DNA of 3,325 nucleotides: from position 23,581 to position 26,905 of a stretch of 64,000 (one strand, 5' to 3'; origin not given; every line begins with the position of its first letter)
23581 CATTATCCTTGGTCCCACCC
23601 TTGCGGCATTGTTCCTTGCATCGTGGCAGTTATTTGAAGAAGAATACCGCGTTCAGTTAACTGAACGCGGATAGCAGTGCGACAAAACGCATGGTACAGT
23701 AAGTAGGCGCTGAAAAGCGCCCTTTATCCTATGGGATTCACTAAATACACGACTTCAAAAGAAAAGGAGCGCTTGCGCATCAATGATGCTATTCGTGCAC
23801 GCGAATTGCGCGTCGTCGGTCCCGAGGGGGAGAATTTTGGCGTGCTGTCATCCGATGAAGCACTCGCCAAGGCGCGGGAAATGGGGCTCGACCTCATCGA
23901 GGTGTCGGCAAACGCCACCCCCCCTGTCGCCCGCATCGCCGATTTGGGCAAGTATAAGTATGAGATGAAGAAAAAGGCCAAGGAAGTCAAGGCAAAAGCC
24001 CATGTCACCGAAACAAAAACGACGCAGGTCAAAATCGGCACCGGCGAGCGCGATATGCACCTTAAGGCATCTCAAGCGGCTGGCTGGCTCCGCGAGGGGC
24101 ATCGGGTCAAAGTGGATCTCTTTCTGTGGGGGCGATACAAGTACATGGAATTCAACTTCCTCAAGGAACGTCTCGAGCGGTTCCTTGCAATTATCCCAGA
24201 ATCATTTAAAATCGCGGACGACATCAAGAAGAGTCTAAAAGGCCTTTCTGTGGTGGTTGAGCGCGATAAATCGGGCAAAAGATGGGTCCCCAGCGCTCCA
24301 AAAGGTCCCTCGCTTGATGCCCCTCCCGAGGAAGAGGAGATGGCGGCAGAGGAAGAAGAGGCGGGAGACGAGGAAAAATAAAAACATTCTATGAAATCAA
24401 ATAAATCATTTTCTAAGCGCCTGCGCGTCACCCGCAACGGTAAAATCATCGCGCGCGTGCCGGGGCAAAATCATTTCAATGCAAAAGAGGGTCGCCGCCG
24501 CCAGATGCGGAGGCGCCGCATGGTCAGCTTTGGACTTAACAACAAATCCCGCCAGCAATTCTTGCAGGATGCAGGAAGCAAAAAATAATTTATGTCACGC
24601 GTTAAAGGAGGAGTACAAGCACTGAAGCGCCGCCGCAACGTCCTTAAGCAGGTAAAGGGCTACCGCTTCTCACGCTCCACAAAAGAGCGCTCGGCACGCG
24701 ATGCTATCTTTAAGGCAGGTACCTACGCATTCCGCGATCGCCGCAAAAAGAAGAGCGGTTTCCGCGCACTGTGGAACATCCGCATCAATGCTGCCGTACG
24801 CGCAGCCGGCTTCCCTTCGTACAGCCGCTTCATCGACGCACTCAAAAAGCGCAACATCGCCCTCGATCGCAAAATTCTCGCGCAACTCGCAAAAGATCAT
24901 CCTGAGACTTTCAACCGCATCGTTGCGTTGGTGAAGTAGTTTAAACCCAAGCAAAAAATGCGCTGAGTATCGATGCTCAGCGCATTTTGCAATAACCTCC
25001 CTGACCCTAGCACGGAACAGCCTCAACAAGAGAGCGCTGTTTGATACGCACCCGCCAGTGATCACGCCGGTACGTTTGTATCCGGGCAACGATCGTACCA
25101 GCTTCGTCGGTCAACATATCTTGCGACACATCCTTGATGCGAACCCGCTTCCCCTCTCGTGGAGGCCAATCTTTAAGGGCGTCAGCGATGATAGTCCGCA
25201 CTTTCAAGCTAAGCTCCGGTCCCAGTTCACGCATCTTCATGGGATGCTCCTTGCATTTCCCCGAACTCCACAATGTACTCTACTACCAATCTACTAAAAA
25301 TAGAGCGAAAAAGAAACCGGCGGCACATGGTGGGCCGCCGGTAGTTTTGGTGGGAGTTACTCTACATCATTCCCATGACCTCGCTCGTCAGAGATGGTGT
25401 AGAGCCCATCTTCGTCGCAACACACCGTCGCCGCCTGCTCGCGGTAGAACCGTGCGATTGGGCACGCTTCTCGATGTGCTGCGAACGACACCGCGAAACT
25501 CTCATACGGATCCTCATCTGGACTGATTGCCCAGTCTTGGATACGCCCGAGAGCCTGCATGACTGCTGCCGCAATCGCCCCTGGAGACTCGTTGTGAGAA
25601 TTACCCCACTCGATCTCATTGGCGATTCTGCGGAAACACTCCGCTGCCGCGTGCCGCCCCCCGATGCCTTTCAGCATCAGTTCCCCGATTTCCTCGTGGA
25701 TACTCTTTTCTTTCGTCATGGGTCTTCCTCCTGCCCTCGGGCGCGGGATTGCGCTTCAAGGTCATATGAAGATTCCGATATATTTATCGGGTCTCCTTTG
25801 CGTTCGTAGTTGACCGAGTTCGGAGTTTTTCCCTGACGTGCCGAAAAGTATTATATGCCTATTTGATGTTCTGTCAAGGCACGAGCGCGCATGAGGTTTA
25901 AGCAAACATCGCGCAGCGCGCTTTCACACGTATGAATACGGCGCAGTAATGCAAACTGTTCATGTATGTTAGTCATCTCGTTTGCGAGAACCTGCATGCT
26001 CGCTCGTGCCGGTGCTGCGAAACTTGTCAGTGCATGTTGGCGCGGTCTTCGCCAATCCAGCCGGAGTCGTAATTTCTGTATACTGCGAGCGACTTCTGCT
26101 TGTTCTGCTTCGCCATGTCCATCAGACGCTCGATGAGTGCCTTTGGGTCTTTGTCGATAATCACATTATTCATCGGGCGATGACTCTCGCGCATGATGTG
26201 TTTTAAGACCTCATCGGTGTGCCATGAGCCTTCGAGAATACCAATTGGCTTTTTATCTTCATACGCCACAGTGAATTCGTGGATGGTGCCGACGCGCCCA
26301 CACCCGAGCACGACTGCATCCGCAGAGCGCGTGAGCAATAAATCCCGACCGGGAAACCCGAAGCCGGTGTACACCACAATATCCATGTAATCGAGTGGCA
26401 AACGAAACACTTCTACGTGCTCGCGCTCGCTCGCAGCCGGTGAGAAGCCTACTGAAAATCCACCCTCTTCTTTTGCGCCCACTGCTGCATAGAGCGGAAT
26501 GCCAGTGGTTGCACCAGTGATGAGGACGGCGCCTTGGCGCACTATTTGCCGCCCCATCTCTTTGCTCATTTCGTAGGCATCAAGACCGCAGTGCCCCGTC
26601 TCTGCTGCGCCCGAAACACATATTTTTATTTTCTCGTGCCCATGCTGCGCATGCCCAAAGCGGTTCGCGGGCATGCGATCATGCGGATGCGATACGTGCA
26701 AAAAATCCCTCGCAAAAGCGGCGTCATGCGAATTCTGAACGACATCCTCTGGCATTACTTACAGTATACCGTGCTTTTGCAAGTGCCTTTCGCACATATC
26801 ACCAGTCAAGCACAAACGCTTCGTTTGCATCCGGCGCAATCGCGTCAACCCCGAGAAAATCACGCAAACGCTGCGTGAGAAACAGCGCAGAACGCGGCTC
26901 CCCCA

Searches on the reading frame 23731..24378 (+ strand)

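Call 73: search_protein_families(library=pfam, proteins=[window:23731-24378:+], max_evalue=0.001)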
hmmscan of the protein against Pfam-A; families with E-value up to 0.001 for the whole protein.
window:23731-24378:+ (216 aa): 2 families
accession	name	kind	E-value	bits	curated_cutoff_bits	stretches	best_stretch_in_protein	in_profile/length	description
PF05198.21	IF3_N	-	3.2e-28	98.1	26.9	1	17-85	1-69/70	Translation initiation factor IF-3, N-terminal domain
PF00707.27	IF3_C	-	4.2e-07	30.3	34.8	1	94-172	2-79/86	Translation initiation factor IF-3, C-terminal domain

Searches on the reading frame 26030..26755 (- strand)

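Call 73: search_protein_families(library=pfam, proteins=[window:26030-26755:-], max_evalue=0.001)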
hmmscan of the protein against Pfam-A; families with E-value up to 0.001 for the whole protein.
window:26030-26755:- (242 aa): 1 family
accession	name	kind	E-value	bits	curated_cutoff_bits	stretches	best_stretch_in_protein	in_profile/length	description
PF18306.6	LDcluster4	-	3.6e-33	114.8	26.3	1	42-207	1-150/151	SLOG cluster4 family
